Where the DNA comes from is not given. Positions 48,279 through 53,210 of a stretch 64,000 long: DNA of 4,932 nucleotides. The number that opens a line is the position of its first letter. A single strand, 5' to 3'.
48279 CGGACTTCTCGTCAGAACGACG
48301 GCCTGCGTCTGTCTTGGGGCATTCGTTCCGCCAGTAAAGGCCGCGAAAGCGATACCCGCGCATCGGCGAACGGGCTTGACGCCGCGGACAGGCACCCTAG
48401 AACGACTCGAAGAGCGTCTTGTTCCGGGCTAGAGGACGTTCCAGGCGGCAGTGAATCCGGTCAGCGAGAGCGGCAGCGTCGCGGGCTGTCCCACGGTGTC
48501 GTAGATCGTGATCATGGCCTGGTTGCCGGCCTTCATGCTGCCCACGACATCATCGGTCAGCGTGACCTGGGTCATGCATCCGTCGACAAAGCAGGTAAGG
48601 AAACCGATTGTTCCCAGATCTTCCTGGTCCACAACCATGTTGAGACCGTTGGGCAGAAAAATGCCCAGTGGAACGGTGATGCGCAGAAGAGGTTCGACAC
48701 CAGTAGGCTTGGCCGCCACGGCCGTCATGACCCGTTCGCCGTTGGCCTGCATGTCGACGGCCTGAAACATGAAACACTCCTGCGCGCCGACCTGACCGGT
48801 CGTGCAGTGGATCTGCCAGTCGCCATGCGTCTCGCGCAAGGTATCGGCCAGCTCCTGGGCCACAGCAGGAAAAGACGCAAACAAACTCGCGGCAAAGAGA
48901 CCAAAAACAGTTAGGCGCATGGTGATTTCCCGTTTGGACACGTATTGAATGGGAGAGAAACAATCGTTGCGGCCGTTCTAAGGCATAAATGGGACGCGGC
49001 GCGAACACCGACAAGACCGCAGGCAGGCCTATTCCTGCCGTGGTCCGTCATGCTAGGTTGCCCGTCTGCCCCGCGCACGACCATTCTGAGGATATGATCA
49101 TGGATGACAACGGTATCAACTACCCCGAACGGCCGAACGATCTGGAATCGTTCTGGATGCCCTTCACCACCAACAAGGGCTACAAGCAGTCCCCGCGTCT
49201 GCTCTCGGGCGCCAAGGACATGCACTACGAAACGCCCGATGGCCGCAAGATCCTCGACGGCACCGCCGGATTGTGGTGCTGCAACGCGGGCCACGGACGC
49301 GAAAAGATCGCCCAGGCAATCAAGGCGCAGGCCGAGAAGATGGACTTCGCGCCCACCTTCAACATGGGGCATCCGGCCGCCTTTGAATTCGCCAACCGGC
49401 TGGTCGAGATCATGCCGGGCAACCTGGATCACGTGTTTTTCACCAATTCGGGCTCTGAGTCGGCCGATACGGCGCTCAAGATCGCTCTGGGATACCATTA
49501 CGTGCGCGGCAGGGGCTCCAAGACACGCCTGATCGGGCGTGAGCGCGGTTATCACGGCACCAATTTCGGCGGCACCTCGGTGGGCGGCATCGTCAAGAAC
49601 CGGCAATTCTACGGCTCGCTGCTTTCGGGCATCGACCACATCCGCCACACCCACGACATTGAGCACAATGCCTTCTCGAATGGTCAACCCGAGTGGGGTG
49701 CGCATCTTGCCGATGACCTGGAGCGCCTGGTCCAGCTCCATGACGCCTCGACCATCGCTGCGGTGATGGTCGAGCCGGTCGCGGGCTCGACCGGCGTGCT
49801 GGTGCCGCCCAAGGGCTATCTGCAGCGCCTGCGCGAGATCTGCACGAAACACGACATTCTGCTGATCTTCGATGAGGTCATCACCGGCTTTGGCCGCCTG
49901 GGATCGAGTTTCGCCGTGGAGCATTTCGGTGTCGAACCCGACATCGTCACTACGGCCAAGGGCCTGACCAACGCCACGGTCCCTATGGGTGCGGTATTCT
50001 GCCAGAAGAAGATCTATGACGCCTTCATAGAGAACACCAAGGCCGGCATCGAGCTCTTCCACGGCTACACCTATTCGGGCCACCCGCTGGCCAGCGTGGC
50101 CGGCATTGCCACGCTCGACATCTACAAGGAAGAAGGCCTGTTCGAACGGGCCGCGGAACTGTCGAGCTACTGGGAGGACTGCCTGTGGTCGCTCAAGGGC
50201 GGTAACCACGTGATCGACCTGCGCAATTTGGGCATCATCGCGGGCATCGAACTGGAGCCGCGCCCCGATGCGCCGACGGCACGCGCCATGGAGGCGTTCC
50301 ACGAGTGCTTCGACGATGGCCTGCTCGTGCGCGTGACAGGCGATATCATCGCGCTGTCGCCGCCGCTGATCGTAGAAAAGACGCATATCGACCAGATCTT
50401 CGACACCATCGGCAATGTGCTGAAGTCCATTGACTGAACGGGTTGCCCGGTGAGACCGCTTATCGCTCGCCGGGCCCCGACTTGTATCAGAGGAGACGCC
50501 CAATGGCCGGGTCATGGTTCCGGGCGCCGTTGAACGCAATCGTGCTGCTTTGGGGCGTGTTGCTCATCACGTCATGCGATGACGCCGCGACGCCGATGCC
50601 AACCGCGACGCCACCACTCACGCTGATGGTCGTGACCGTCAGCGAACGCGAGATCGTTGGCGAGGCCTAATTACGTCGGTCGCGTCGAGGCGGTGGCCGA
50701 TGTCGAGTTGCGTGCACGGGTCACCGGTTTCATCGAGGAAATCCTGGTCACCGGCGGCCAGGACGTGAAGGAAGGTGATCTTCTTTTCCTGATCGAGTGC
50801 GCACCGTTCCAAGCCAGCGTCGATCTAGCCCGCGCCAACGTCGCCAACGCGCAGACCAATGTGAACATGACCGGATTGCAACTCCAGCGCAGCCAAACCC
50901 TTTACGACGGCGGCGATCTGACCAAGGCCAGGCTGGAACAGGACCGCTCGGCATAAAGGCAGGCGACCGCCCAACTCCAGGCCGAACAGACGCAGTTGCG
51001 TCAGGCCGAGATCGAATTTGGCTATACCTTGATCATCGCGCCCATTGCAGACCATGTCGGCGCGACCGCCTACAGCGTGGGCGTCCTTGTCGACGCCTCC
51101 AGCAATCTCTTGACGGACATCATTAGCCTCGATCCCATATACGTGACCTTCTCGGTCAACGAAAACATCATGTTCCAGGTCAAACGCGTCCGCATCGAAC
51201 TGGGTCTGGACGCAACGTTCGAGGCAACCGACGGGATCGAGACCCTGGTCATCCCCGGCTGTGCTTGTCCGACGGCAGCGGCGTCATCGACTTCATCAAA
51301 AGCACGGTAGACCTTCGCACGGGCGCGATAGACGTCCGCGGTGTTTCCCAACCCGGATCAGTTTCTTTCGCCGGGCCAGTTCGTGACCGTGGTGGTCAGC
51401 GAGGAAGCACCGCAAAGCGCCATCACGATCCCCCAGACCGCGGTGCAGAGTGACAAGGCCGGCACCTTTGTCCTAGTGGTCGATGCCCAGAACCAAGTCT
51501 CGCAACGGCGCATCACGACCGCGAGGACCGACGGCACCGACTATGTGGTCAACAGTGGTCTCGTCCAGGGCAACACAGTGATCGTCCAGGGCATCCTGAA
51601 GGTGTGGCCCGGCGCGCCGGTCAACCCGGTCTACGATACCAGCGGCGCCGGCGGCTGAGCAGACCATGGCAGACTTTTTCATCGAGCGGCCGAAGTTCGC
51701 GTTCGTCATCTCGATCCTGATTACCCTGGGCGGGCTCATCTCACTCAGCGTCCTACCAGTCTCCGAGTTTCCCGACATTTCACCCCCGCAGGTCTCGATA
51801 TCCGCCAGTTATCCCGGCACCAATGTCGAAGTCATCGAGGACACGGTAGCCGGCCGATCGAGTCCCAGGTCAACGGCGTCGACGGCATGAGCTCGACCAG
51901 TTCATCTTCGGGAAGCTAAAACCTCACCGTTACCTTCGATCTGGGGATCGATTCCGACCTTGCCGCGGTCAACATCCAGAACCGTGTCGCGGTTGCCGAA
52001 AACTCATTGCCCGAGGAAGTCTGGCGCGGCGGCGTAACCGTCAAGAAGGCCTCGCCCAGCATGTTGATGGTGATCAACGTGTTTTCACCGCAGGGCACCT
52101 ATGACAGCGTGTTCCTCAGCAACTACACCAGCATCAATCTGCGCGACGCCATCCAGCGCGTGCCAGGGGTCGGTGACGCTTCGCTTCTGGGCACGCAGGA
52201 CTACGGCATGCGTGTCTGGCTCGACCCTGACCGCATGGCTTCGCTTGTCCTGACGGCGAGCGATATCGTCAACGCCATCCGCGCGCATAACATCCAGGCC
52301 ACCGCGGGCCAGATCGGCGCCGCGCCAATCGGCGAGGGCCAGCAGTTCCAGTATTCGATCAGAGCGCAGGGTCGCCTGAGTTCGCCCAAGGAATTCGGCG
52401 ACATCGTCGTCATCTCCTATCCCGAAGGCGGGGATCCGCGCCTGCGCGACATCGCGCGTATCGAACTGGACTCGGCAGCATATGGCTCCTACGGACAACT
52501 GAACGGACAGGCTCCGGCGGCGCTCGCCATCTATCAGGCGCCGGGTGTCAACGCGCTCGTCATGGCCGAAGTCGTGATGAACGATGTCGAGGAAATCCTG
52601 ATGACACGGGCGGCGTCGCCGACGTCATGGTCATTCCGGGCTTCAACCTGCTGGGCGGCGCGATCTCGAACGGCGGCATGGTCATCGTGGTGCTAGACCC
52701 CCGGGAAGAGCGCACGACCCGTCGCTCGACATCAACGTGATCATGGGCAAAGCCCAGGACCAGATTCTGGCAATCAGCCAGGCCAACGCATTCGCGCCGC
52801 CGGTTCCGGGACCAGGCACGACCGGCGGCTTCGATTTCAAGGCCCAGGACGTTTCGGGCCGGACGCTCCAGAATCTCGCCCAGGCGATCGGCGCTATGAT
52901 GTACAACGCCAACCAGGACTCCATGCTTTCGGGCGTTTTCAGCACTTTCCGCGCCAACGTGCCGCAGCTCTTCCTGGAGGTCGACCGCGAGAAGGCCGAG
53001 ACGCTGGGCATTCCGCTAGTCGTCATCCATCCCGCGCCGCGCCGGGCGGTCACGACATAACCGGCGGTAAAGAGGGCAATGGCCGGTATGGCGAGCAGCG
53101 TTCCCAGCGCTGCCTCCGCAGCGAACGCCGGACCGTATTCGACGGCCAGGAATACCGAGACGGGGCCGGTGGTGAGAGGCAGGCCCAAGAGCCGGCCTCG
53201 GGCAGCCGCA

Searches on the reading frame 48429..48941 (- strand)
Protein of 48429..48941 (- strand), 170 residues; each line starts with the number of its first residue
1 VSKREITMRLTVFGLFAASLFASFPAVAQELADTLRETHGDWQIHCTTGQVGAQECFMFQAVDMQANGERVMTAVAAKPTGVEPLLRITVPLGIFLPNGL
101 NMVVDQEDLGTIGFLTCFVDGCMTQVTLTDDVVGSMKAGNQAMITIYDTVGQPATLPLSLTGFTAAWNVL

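Call 28: search_protein_families(library=pfam, proteins=[window:48429-48941:-], max_evalue=0.01)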
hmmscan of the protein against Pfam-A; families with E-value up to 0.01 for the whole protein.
window:48429-48941:- (170 aa): 1 family
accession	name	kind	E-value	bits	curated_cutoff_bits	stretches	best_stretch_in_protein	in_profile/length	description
PF06776.18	IalB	-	7.2e-29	101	22.1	1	42-168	1-128/131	Invasion associated locus B (IalB) protein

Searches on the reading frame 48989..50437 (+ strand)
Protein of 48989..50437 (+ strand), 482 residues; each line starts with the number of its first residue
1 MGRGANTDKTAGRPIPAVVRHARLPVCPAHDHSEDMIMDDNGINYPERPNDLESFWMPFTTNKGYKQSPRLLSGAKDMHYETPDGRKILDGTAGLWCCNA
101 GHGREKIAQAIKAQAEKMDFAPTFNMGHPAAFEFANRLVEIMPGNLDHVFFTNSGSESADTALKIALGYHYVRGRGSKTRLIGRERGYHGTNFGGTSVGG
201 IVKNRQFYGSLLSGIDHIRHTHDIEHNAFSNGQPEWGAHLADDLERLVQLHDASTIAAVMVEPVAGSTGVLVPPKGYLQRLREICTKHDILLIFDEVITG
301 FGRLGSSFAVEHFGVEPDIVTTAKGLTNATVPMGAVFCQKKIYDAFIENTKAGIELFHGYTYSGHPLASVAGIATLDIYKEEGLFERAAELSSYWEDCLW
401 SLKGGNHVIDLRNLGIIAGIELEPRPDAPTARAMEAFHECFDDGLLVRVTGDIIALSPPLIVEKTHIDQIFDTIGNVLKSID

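Call 28: search_protein_families(library=pfam, proteins=[window:48989-50437:+], max_evalue=0.01)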
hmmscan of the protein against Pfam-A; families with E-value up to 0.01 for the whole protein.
window:48989-50437:+ (482 aa): 2 families
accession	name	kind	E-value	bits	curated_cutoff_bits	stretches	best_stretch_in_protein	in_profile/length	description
PF00202.27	Aminotran_3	-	1.5e-89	301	30.5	1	62-477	3-402/403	Aminotransferase class-III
PF01212.27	Beta_elim_lyase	-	0.0075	16.1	27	0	131-295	34-168/288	Beta-eliminating lyase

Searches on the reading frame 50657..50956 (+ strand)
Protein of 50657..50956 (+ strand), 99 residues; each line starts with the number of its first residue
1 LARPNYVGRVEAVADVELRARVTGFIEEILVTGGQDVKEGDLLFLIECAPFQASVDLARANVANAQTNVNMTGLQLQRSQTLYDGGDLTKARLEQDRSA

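Call 28: search_protein_families(library=pfam, proteins=[window:50657-50956:+], max_evalue=0.01)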
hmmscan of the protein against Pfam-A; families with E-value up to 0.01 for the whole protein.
window:50657-50956:+ (99 aa): 2 families
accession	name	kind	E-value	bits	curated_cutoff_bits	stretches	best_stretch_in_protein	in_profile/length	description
PF13533.13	Biotin_lipoyl_2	-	8.5e-05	22.7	29.8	1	16-46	1-31/32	Biotin-lipoyl like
PF00364.28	Biotin_lipoyl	-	0.00032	20.9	22.1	1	15-46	42-73/73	Biotin-requiring enzyme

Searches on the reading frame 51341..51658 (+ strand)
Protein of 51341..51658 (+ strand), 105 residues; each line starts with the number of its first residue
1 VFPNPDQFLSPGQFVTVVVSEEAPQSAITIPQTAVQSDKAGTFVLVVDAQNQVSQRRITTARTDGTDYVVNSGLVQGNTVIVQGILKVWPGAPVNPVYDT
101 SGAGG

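Call 28: search_protein_families(library=pfam, proteins=[window:51341-51658:+], max_evalue=0.01)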
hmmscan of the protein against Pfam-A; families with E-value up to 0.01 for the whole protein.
window:51341-51658:+ (105 aa): 1 family
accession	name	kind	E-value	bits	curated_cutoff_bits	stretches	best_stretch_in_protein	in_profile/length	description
PF00529.27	CusB_dom_1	-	8.2e-06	26.4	26.5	1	23-82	10-89/89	Cation efflux system protein CusB domain 1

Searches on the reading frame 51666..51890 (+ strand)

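Call 28: search_protein_families(library=pfam, proteins=[window:51666-51890:+], max_evalue=0.01)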
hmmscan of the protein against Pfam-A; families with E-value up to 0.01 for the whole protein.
window:51666-51890:+ (74 aa): 1 family
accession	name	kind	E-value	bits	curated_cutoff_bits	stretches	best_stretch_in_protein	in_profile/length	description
PF00873.25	ACR_tran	-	1.6e-18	66.4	28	1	1-62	1-62/1021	AcrB/AcrD/AcrF family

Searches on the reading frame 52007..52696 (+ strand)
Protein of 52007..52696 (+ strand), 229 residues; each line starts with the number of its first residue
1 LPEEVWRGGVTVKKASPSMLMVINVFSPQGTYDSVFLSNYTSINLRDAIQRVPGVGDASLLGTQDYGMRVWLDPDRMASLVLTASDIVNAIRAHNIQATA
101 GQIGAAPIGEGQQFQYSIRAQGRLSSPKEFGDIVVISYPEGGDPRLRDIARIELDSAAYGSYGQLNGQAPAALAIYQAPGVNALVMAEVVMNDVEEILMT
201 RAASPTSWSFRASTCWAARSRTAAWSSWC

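Call 28: search_protein_families(library=pfam, proteins=[window:52007-52696:+], max_evalue=0.01)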
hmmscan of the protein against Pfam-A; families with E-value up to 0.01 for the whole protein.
window:52007-52696:+ (229 aa): 1 family
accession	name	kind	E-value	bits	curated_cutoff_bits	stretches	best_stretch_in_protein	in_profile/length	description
PF00873.25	ACR_tran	-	5.3e-45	154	28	1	1-197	117-306/1021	AcrB/AcrD/AcrF family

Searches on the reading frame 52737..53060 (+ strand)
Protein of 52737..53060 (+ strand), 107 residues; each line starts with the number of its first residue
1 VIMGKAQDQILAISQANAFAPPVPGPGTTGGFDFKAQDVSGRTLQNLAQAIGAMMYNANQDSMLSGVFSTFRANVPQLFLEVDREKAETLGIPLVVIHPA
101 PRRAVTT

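Call 28: search_protein_families(library=pfam, proteins=[window:52737-53060:+], max_evalue=0.01)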
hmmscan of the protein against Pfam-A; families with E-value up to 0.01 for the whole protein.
window:52737-53060:+ (107 aa): 1 family
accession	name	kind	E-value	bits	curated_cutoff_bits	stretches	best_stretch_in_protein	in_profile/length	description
PF00873.25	ACR_tran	-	8.5e-08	30.8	28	1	3-96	637-734/1021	AcrB/AcrD/AcrF family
